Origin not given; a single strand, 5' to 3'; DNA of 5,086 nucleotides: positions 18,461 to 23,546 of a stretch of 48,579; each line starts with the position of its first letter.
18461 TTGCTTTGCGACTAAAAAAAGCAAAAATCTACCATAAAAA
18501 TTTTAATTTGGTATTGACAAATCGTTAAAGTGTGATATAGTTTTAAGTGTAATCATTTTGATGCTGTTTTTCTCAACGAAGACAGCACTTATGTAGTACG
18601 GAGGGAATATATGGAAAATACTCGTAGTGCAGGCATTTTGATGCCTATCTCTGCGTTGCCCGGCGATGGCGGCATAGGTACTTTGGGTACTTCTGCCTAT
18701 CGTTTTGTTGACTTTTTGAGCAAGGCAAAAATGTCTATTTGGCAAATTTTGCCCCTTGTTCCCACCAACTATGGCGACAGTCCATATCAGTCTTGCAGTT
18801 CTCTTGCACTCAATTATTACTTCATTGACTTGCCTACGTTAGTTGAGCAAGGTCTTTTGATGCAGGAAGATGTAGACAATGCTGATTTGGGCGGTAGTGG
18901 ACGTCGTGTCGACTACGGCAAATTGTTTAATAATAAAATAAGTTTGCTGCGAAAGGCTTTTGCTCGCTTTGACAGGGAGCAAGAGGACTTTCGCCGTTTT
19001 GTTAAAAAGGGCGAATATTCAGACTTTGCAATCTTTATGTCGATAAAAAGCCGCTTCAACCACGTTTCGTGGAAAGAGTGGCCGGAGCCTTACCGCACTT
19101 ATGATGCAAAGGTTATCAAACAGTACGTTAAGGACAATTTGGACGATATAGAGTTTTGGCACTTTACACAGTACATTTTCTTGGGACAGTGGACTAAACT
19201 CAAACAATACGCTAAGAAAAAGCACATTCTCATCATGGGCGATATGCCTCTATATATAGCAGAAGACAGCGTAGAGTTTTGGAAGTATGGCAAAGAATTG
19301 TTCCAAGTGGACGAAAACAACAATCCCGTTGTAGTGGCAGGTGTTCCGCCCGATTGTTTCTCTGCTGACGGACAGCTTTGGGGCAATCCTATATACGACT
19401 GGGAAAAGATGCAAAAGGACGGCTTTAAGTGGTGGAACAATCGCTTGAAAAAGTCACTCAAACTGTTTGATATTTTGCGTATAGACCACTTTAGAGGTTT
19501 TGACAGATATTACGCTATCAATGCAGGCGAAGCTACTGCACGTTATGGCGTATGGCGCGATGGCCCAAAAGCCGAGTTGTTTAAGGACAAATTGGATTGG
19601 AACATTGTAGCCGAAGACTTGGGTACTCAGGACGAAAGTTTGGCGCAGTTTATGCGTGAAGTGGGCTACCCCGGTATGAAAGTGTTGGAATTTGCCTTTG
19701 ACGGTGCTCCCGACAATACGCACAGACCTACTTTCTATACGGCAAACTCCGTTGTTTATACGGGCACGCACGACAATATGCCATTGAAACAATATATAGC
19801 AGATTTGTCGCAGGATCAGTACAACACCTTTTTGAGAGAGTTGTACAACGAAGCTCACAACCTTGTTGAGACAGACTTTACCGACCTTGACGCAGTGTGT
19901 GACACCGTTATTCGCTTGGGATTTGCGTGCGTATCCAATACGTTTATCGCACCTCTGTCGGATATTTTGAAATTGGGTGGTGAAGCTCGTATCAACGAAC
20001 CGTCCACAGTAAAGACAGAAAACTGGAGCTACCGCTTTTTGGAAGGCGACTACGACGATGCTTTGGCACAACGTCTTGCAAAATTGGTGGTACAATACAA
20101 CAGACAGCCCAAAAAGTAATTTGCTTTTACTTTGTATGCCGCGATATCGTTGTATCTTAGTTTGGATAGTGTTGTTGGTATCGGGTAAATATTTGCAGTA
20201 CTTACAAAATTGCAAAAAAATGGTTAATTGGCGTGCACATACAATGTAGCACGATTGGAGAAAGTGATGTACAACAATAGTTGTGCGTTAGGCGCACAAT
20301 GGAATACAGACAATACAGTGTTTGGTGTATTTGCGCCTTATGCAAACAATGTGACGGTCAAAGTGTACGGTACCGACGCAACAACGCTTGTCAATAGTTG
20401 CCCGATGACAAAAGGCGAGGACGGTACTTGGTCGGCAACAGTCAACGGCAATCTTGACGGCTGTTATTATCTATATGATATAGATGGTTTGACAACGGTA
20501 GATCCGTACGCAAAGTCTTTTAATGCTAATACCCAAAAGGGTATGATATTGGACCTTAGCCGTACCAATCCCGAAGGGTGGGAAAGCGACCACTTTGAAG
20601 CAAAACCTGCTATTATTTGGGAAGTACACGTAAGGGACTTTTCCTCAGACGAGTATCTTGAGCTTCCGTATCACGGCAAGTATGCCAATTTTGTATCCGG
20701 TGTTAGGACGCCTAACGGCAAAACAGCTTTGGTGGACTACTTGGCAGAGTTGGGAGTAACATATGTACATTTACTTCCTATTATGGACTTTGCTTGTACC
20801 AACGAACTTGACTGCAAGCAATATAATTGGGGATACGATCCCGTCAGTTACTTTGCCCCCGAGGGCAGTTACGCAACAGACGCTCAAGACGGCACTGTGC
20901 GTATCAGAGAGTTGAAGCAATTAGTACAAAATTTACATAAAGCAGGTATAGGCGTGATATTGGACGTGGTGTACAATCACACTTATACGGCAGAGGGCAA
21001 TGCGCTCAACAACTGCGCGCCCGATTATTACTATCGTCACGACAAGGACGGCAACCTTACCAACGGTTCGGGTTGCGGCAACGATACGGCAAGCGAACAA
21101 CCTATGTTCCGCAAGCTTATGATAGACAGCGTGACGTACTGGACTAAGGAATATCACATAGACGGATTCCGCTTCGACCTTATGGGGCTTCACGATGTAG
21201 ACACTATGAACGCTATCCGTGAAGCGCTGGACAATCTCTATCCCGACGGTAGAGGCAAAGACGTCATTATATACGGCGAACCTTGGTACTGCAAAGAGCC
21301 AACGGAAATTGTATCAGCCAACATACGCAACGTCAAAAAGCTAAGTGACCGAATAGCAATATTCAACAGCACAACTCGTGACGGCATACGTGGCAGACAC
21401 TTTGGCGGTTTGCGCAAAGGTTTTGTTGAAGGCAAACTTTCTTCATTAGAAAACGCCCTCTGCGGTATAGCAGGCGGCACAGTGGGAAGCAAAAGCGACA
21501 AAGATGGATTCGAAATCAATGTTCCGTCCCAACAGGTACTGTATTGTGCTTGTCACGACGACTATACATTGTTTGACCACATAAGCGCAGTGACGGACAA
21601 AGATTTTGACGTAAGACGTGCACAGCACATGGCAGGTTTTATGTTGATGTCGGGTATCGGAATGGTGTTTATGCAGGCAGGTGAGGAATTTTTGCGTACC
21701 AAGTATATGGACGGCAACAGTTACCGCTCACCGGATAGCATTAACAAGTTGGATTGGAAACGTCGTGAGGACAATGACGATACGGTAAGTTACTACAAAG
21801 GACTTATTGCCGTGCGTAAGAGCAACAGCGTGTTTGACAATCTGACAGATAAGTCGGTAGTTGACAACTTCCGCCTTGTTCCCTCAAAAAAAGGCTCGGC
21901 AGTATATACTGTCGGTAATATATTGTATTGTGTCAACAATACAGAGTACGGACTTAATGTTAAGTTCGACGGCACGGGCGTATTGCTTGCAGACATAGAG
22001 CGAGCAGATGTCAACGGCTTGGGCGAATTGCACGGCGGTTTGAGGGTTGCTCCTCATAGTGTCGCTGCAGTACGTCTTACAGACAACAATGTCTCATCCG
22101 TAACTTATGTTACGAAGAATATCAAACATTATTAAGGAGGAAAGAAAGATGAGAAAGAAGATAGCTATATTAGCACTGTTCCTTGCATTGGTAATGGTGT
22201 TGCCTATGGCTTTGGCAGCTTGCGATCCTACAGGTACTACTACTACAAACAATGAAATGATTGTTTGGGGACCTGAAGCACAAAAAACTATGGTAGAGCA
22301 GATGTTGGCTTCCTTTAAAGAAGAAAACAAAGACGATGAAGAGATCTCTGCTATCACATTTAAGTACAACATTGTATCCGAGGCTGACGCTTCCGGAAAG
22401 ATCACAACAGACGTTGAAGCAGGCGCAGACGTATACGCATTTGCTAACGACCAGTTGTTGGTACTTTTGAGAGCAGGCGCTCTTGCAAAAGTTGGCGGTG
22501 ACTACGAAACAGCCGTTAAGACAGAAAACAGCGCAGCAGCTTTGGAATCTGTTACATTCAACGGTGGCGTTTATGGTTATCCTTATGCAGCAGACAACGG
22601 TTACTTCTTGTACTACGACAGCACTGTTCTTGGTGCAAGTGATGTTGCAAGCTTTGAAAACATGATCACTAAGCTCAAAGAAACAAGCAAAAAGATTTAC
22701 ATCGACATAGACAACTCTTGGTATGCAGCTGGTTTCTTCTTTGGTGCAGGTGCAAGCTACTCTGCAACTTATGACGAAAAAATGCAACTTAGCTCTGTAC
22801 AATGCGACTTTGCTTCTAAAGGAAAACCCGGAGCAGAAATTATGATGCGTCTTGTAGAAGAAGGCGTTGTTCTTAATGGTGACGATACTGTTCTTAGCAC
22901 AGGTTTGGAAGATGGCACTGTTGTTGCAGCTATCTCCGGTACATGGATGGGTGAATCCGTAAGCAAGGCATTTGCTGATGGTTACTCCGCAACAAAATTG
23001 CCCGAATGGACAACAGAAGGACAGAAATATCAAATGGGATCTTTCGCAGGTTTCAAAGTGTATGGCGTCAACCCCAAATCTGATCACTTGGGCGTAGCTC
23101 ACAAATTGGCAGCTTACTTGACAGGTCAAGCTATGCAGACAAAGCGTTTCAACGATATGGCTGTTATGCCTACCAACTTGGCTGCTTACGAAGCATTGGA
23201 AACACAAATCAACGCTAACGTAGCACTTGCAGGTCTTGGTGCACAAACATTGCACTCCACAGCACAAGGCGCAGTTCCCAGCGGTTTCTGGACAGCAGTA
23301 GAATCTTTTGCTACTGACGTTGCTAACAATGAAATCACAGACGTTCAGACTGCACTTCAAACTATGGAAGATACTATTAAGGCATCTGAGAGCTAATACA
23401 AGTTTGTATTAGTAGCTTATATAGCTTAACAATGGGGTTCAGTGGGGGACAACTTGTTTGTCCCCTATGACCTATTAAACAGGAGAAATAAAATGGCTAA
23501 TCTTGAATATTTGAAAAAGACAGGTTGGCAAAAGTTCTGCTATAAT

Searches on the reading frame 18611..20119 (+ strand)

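Call 20: search_protein_families(library=pfam, proteins=[window:18611-20119:+], max_evalue=0.001)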
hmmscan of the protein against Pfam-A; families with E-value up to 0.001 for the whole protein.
window:18611-20119:+ (502 aa): 1 family
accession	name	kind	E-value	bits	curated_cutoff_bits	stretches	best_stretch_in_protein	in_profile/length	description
PF02446.23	Glyco_hydro_77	-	1.4e-153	512.5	25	1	11-478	1-461/465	4-alpha-glucanotransferase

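Call 81: search_protein_families(library=padloc, proteins=[window:18611-20119:+], max_evalue=0.00001)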
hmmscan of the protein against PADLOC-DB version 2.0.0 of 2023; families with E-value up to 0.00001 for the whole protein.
window:18611-20119:+ (502 aa): 0 families

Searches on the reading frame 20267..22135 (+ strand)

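Call 81: search_protein_families(library=padloc, proteins=[window:20267-22135:+], max_evalue=0.00001)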
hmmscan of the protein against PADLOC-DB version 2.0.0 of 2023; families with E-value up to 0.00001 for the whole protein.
window:20267-22135:+ (622 aa): 1 family
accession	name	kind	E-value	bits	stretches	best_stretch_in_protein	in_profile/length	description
PDLC01097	C3a214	-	2.5e-19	67.3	1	142-309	94-236/495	GlgB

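Call 82: search_protein_families(library=pfam, proteins=[window:20267-22135:+], max_evalue=0.00001)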
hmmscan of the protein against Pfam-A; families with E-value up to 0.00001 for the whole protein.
window:20267-22135:+ (622 aa): 2 families
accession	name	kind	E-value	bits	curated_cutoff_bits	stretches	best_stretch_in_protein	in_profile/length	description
PF00128.31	Alpha-amylase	-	2e-13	50.8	22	1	151-259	20-118/446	Alpha amylase, catalytic domain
PF02922.24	CBM_48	-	1.4e-08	35.4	22.4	1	8-82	2-83/83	Carbohydrate-binding module 48 (Isoamylase N-terminal domain)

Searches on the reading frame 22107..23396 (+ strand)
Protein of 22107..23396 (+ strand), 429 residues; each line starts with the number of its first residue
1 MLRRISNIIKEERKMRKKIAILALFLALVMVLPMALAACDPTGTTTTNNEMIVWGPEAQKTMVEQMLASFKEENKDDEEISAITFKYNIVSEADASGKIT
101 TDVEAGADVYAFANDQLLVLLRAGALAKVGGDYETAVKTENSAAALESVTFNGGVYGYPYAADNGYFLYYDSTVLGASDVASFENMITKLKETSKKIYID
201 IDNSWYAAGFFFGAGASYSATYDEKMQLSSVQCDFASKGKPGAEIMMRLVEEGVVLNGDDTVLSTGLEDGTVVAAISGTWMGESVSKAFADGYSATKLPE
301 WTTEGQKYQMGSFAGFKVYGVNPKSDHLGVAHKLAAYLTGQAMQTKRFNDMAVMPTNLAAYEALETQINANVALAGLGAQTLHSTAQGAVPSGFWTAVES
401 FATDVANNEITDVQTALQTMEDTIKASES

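Call 81: search_protein_families(library=padloc, proteins=[window:22107-23396:+], max_evalue=0.00001)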
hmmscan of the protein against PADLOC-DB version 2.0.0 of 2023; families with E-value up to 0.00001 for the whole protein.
window:22107-23396:+ (429 aa): 0 families

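Call 82: search_protein_families(library=pfam, proteins=[window:22107-23396:+], max_evalue=0.00001)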
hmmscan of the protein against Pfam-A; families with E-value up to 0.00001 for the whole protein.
window:22107-23396:+ (429 aa): 1 family
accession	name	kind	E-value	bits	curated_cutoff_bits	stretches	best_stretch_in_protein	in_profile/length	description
PF13416.11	SBP_bac_8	-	8.5e-26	91.8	27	1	65-373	1-276/279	Bacterial extracellular solute-binding protein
